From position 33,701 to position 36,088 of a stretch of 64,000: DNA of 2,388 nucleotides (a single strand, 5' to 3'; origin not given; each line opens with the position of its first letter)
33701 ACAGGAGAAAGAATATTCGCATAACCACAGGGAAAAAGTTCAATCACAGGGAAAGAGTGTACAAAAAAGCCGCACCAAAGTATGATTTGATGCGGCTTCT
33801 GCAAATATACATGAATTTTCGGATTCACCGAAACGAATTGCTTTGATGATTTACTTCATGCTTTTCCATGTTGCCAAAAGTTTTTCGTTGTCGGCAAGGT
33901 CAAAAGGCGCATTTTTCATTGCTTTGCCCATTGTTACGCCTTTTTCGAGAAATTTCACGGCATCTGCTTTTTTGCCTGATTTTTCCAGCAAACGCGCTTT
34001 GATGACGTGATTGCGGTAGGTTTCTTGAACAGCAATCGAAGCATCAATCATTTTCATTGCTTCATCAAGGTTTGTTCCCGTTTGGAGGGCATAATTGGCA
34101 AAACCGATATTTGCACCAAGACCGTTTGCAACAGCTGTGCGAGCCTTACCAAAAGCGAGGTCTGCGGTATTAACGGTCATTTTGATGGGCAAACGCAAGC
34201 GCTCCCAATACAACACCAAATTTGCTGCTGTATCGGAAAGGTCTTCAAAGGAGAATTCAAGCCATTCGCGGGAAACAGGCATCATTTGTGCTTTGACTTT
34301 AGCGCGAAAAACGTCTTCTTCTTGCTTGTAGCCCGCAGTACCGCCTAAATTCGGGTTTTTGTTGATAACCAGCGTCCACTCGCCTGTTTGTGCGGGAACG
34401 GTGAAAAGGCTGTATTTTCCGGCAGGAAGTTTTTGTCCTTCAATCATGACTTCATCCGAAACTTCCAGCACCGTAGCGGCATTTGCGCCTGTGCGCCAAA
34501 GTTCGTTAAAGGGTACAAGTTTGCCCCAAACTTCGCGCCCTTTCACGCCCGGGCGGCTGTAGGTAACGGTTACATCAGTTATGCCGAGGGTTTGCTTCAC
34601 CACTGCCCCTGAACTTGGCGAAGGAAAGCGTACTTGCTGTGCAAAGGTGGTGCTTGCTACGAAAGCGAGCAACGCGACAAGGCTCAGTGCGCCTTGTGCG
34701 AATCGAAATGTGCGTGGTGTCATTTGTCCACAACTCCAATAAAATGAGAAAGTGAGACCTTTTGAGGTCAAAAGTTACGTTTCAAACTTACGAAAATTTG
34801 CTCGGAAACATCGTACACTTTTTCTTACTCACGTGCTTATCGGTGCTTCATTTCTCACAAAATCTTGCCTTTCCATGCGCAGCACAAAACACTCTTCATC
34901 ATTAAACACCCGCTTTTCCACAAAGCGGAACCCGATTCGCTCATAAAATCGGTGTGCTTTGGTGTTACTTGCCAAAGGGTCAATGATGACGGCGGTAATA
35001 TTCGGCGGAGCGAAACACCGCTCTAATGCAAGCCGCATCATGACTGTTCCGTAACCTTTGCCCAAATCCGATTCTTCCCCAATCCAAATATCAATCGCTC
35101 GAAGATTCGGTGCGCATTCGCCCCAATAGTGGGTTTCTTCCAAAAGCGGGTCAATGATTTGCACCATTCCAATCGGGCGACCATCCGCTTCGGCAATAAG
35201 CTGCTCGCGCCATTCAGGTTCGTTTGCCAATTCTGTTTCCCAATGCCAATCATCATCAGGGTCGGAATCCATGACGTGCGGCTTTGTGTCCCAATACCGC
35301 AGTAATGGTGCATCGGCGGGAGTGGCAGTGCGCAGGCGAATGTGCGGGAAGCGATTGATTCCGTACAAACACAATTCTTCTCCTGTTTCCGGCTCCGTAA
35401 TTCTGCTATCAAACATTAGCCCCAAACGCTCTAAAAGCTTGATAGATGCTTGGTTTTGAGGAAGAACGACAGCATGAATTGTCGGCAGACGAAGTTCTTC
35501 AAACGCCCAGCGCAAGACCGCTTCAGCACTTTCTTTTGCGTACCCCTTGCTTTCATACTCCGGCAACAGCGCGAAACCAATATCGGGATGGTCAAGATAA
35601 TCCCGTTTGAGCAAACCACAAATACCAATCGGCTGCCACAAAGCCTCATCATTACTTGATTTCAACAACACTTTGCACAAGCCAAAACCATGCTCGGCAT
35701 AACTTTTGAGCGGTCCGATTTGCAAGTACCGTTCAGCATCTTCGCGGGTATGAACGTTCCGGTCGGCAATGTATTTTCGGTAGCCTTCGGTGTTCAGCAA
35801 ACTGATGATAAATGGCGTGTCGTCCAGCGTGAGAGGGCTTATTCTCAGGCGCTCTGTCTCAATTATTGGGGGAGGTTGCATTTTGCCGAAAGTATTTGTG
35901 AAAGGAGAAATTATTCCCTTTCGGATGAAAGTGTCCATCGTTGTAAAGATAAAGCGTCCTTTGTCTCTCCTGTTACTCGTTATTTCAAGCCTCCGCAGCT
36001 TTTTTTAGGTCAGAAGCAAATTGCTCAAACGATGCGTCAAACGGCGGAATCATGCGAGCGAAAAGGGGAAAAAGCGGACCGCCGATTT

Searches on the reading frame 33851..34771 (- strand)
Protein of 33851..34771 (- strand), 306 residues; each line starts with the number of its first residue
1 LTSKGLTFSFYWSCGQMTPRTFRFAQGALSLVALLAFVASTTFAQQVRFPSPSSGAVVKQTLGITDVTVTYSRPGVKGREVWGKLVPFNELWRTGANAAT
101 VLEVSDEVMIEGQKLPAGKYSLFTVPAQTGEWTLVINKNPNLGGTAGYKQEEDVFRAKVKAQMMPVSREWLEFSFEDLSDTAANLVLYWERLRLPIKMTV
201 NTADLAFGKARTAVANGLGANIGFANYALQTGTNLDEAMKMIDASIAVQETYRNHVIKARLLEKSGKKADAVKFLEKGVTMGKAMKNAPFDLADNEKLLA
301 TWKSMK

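Call 8: search_protein_families(library=pfam, proteins=[window:33851-34771:-], max_evalue=0.01)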
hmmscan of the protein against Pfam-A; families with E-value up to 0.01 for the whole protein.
window:33851-34771:- (306 aa): 1 family
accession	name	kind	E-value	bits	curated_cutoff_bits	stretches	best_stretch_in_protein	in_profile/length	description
PF11138.13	DUF2911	-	3.8e-48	163.5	27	1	55-197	3-144/145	Protein of unknown function (DUF2911)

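Call 92: search_protein_families(library=ncbifam, proteins=[window:33851-34771:-], max_evalue=0.001)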
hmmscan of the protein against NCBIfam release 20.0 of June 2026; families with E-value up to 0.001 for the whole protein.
window:33851-34771:- (306 aa): 0 families

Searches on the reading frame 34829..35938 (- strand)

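Call 8: search_protein_families(library=pfam, proteins=[window:34829-35938:-], max_evalue=0.01)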
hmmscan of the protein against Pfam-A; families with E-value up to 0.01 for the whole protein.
window:34829-35938:- (369 aa): 7 families
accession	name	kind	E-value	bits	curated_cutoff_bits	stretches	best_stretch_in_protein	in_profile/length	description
PF13302.13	Acetyltransf_3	-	2.4e-41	142.1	25.4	2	30-174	1-137/138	Acetyltransferase (GNAT) domain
PF13523.12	Acetyltransf_8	-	5.6e-28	97.8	27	1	207-342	3-142/145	Acetyltransferase (GNAT) domain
PF00583.31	Acetyltransf_1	-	6.2e-23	81.7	20.7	2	226-337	17-116/116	Acetyltransferase (GNAT) family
PF13508.13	Acetyltransf_7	-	7.5e-09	36.3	27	1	247-338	6-83/84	Acetyltransferase (GNAT) domain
PF08445.16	FR47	-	9.2e-08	32.4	22.1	0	293-344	35-84/86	FR47-like protein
PF13673.13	Acetyltransf_10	-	0.00033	21.1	23.6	1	293-356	65-125/128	Acetyltransferase (GNAT) domain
PF13420.13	Acetyltransf_4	-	0.0029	18.1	24.3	0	282-342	79-139/155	Acetyltransferase (GNAT) domain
